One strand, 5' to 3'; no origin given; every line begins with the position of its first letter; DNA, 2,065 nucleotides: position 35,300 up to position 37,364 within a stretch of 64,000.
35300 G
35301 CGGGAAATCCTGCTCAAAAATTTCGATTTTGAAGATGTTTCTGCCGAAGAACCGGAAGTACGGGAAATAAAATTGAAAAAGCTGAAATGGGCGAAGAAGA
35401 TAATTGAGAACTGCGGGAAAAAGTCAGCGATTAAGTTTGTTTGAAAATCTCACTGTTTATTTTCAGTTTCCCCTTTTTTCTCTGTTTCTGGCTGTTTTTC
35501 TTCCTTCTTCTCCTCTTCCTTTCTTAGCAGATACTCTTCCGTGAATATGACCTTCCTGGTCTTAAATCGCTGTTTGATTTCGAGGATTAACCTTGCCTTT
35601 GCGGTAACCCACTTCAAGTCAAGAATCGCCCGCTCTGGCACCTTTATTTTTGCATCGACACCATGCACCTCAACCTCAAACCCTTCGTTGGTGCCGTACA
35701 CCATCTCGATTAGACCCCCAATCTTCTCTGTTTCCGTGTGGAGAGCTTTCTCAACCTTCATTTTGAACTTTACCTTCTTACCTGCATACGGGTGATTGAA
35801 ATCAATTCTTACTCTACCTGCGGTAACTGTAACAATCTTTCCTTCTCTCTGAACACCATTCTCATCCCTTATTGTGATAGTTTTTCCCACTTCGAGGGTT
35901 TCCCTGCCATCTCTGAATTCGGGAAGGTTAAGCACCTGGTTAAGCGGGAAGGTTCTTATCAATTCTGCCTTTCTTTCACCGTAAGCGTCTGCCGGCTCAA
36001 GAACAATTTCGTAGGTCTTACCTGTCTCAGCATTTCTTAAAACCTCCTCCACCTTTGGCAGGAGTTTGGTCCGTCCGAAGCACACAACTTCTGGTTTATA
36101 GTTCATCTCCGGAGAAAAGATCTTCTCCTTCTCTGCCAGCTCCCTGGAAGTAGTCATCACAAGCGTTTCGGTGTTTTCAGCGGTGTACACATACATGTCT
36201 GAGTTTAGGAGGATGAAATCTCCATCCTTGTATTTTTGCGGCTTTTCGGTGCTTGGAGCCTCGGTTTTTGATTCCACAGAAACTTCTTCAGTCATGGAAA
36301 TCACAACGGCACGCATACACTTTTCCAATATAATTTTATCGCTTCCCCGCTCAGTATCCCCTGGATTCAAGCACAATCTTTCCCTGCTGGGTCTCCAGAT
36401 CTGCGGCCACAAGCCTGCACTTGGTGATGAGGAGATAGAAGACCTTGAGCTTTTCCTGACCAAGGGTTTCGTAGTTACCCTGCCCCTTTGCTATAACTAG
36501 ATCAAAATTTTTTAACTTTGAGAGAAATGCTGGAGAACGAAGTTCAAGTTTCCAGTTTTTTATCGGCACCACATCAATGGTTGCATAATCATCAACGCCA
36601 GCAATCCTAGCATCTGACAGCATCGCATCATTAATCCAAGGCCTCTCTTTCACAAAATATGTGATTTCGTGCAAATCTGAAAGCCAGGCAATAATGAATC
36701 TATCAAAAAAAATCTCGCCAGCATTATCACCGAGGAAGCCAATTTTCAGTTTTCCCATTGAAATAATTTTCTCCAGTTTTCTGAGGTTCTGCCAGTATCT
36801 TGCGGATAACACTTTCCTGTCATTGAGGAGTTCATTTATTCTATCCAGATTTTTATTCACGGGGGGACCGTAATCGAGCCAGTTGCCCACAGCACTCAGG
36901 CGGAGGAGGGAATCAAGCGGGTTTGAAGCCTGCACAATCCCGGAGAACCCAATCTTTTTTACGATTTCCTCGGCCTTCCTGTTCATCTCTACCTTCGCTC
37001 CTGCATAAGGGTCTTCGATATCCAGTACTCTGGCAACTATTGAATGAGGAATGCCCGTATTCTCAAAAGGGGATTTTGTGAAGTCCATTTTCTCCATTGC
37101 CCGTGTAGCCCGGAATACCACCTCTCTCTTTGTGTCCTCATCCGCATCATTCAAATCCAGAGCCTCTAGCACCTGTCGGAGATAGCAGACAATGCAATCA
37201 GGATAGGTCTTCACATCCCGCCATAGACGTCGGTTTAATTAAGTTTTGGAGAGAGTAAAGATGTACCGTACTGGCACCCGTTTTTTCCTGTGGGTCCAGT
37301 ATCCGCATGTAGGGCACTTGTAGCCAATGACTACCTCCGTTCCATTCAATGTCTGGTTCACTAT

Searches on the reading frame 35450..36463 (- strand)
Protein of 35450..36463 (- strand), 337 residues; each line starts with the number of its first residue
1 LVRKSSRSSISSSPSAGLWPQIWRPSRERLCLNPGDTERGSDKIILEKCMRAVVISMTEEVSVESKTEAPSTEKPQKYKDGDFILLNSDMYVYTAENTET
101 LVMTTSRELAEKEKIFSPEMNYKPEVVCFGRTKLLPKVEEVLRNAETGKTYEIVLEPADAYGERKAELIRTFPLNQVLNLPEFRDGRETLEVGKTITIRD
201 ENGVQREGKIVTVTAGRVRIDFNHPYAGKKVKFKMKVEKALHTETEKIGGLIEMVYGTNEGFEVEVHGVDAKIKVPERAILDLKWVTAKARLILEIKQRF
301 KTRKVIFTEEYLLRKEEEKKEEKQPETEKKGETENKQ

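Call 37: search_protein_families(library=pfam, proteins=[window:35450-36463:-], max_evalue=0.001)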
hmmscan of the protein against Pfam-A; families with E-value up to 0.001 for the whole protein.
window:35450-36463:- (337 aa): 1 family
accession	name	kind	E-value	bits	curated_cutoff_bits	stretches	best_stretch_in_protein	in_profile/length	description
PF22199.2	FKBP26_IF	-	5.9e-08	33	27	1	206-226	26-46/46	FKBP26, IF domain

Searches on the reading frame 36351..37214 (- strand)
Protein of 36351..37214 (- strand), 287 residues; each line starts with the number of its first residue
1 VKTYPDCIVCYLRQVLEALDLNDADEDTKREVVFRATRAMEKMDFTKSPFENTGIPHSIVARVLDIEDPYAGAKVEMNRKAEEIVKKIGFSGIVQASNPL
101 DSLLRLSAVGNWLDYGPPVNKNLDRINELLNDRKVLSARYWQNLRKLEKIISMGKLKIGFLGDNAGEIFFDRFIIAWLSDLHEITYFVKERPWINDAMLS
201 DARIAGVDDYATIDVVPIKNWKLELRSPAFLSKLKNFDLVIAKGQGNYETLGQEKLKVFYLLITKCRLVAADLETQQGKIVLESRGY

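Call 37: search_protein_families(library=pfam, proteins=[window:36351-37214:-], max_evalue=0.001)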
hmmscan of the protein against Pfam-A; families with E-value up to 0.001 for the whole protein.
window:36351-37214:- (287 aa): 1 family
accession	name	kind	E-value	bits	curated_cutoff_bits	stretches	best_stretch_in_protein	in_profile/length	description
PF01937.24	ARMT1-like_dom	-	1.2e-42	146.6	25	1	3-279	1-309/311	Damage-control phosphatase ARMT1-like domain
